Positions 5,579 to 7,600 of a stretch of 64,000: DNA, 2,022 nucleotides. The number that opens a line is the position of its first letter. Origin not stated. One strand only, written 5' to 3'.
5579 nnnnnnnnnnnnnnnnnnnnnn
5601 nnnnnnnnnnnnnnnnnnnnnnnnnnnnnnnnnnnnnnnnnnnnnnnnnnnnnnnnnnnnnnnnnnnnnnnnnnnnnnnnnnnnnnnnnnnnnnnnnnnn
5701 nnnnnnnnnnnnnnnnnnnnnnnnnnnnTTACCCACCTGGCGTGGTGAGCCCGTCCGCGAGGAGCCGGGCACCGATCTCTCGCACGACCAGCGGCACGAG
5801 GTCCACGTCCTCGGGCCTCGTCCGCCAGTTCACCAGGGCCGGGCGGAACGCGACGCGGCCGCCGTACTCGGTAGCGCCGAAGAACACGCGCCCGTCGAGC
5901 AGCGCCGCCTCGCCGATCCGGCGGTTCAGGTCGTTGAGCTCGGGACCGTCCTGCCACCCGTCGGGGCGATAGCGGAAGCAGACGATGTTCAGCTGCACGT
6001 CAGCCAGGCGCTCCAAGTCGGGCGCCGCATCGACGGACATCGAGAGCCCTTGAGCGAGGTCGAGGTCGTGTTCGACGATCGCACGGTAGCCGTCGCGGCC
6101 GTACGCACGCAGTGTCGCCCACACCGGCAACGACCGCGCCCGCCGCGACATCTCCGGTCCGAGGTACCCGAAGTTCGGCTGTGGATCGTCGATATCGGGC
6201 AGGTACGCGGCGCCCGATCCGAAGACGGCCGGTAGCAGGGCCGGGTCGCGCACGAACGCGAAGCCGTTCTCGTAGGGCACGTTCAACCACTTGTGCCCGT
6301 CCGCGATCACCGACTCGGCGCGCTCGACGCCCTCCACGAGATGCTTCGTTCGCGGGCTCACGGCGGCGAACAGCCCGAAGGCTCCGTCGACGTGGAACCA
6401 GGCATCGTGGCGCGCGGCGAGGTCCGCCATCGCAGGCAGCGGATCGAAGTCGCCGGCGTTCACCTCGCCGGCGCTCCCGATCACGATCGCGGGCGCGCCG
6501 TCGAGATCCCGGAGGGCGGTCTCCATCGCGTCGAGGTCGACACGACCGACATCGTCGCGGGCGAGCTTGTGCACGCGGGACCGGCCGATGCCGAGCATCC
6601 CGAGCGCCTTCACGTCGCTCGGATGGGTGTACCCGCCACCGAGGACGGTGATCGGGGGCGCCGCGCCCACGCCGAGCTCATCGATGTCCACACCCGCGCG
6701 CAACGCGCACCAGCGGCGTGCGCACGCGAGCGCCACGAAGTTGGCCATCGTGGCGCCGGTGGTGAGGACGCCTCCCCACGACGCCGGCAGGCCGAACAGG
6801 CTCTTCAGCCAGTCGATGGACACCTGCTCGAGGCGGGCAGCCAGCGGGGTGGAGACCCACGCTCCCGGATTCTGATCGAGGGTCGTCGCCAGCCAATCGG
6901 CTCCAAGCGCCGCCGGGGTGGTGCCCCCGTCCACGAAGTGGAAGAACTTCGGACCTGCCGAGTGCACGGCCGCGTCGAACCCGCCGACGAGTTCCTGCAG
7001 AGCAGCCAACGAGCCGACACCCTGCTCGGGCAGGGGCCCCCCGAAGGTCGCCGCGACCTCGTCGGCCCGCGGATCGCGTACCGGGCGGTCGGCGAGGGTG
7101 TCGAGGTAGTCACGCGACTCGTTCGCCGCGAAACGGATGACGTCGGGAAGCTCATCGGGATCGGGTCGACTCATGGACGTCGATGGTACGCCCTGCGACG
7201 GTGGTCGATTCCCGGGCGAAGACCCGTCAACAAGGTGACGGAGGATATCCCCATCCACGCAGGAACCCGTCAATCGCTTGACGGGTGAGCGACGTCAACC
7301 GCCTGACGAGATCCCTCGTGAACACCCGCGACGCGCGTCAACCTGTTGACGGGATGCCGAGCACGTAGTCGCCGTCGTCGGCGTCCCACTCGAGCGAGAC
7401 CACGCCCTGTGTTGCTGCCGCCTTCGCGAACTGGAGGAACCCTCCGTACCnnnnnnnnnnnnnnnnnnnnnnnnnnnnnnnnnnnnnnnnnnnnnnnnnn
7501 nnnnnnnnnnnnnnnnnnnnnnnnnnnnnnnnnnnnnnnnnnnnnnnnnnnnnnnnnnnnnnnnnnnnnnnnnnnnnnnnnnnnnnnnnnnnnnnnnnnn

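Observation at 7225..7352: Four evenly phased CGTCA-N6-TGACG palindromes upstream of the PLP-decarboxylase gene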

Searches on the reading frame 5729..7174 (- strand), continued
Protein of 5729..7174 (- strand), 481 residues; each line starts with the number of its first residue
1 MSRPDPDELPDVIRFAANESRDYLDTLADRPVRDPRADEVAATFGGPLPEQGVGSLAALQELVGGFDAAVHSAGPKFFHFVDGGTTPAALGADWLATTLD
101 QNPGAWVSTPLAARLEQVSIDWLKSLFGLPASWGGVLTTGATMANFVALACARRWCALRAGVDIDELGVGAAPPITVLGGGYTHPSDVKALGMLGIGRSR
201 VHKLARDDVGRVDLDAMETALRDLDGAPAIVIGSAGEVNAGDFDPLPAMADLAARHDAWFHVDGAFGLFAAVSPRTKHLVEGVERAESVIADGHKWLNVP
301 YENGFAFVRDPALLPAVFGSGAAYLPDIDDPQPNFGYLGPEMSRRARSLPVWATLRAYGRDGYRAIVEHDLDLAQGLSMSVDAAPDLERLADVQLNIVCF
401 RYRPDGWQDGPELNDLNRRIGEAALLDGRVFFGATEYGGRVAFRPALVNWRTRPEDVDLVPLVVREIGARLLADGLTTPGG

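Call 68: list_cluster_members(proteins=[P0121, P0001])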
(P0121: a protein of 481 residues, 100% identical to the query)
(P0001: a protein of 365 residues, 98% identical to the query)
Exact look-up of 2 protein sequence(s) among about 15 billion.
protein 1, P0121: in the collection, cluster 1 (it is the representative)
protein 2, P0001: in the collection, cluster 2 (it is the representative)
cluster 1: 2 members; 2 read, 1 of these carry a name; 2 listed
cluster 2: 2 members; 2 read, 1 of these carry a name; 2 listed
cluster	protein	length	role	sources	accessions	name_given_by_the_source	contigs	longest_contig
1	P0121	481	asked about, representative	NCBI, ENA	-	-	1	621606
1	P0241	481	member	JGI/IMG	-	glutamate/tyrosine decarboxylase-like PLP-dependent enzyme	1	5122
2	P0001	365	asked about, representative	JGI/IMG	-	NYN domain/OST-HTH/LOTUS domain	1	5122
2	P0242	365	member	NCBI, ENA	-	-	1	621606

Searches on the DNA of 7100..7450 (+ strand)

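Call 34: search_dna_similar(query=window:7200-7370:+, collection=plasmids, mode=distant, max_evalue=1)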
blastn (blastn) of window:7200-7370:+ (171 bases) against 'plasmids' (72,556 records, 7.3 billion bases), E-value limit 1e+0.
No match.

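Call 48: search_rna_families(source=window, start=7100, end=7450, threshold=evalue, max_evalue=10)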
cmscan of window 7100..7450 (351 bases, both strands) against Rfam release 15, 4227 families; matches with E-value up to 10: 0.
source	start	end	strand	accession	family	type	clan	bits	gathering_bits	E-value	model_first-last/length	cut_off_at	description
